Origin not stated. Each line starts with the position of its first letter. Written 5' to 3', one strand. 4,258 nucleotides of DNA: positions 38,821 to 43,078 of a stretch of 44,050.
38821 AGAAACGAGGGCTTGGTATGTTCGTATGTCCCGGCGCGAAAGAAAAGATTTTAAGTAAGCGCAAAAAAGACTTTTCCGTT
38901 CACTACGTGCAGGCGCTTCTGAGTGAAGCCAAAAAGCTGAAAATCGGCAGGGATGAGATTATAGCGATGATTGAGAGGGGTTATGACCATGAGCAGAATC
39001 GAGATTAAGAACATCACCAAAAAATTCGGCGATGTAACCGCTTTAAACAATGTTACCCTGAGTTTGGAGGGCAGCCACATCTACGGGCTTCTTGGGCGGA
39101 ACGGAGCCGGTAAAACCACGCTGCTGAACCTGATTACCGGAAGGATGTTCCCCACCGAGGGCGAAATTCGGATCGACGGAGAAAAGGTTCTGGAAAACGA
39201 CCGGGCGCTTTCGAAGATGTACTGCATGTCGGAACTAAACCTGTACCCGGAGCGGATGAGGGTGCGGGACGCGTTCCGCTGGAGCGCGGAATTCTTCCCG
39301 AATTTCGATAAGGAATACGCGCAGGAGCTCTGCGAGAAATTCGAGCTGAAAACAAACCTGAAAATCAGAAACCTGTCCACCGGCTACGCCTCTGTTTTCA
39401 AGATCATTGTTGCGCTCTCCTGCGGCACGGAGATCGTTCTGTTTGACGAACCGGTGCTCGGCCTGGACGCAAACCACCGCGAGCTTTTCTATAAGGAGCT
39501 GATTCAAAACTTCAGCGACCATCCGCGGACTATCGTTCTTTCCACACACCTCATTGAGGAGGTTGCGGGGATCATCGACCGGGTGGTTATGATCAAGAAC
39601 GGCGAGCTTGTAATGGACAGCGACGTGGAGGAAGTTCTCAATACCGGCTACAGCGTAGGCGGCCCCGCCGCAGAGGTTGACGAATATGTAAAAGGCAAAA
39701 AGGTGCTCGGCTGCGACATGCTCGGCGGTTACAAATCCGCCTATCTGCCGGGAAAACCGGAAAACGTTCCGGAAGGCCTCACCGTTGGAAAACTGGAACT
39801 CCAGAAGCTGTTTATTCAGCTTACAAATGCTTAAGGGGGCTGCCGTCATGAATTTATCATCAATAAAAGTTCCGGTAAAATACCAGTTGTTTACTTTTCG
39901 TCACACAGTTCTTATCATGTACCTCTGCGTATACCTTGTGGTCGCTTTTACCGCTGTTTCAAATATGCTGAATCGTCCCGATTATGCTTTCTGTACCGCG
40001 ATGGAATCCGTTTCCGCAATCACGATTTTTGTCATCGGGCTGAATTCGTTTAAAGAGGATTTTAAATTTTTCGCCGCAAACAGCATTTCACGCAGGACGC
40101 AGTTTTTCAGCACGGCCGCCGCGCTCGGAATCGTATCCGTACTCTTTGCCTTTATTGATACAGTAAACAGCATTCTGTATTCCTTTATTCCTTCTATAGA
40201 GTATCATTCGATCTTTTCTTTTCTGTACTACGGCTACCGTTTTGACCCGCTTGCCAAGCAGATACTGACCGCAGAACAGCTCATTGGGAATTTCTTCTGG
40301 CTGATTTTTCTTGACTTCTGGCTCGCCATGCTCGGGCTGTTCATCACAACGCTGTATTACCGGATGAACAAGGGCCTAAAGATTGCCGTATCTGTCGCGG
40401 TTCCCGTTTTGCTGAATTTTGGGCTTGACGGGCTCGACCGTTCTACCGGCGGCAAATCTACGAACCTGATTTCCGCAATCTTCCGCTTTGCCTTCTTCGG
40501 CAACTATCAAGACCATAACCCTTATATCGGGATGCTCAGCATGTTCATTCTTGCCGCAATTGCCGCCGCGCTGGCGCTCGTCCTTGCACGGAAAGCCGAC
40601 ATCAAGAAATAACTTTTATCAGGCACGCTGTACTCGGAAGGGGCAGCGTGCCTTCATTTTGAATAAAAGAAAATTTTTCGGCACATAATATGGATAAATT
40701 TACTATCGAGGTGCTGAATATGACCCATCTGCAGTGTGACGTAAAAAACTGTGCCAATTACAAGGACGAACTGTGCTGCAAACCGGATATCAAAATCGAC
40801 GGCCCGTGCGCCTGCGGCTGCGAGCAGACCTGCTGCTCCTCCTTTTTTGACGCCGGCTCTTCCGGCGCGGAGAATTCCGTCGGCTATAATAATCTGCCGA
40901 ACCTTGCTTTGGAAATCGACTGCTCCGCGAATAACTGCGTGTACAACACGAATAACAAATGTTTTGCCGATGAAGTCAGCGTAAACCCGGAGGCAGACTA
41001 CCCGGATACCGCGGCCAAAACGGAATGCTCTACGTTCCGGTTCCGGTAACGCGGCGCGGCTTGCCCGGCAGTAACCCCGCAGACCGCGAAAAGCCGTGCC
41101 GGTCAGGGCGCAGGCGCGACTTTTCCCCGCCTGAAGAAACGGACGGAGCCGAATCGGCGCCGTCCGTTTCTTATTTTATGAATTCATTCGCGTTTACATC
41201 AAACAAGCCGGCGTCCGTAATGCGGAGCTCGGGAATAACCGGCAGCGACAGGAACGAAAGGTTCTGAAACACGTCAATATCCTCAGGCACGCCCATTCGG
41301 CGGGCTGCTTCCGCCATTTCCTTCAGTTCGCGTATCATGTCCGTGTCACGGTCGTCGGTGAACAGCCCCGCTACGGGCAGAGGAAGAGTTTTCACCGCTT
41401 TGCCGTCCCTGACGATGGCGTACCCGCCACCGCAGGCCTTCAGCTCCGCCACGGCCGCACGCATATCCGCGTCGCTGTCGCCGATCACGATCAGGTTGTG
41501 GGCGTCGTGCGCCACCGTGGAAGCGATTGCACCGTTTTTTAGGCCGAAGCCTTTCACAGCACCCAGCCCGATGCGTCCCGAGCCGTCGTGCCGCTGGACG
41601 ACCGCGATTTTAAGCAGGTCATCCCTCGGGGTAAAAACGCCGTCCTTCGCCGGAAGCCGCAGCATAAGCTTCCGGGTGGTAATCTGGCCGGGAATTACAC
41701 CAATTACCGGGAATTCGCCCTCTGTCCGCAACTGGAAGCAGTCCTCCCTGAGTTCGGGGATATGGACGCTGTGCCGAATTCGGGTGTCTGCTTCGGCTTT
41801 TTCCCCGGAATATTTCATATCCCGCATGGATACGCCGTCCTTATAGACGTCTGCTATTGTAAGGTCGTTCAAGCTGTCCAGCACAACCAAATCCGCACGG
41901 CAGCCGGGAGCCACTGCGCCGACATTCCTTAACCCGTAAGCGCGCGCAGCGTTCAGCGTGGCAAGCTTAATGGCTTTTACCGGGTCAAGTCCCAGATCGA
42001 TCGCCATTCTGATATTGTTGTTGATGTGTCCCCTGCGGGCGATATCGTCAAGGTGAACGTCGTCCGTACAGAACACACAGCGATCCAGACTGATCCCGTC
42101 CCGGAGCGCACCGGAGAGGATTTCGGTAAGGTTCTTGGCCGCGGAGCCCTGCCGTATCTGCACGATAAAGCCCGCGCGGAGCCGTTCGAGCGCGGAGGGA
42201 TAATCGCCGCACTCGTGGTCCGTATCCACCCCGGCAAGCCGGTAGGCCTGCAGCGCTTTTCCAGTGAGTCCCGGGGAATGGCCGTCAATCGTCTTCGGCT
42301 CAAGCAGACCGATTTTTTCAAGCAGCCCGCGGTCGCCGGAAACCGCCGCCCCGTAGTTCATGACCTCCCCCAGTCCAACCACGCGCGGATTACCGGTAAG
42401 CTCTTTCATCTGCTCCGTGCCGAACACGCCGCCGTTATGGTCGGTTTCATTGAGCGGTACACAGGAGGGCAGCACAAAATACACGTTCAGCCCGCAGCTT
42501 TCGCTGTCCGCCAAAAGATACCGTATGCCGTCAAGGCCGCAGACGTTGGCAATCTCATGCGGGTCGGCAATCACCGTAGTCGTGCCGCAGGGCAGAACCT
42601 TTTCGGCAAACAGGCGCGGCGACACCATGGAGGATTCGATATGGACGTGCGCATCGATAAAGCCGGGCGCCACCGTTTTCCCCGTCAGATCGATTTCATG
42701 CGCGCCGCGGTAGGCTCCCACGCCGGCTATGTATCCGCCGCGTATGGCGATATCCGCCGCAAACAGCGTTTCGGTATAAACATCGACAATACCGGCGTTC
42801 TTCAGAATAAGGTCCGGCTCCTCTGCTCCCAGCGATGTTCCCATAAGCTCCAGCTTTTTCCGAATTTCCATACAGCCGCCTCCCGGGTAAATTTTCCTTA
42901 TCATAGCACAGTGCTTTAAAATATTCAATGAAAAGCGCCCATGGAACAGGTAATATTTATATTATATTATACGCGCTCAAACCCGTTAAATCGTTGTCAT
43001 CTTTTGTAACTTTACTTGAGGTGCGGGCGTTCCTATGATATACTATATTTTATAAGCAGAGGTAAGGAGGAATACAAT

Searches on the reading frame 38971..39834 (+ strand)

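Call 50: search_protein_families(library=pfam, proteins=[window:38971-39834:+], max_evalue=0.00001)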
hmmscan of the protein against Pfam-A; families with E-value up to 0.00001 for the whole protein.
window:38971-39834:+ (287 aa): 2 families
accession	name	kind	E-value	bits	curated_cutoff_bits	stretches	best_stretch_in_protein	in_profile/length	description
PF00005.33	ABC_tran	-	1.8e-21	77.6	25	1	25-162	1-136/137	ABC transporter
PF13304.12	AAA_21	-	1.1e-11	45.8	27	1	90-195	161-300/304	AAA domain, putative AbiEii toxin, Type IV TA system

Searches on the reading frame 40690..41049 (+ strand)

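Call 50: search_protein_families(library=pfam, proteins=[window:40690-41049:+], max_evalue=0.00001)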
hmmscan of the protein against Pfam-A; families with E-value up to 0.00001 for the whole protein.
window:40690-41049:+ (119 aa): 1 family
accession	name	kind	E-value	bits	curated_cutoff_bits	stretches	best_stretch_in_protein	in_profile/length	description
PF07561.16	DUF1540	-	7e-18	64.9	22.1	2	76-116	1-40/40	Domain of Unknown Function (DUF1540)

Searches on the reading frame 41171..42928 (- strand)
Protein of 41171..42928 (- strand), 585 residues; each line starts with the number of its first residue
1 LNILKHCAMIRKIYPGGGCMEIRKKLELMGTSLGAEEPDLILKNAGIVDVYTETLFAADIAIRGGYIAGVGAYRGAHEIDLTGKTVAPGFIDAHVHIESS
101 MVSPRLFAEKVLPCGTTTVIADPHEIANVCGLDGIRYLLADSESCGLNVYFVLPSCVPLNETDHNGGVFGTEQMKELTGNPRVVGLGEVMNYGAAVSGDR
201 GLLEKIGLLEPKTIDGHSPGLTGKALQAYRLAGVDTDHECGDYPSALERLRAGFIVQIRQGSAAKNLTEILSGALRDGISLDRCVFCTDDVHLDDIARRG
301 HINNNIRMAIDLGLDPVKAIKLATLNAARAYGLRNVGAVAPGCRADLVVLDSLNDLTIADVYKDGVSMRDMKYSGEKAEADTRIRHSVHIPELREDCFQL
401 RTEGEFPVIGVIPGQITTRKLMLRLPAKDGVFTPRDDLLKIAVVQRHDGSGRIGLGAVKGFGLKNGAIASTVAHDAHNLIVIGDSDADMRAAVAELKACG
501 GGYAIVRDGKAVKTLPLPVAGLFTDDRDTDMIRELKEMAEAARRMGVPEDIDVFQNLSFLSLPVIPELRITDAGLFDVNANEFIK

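Call 50: search_protein_families(library=pfam, proteins=[window:41171-42928:-], max_evalue=0.00001)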
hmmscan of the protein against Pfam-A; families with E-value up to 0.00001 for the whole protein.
window:41171-42928:- (585 aa): 3 families
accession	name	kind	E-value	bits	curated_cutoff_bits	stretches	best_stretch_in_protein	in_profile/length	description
PF13382.11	Adenine_deam_C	-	5.9e-60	202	27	1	415-581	1-168/169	Adenine deaminase C-terminal domain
PF01979.26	Amidohydro_1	-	7.4e-31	108.1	25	1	85-365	1-342/345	Amidohydrolase family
PF07969.17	Amidohydro_3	-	6.1e-14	52.8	29.7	1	309-356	402-449/472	Amidohydrolase family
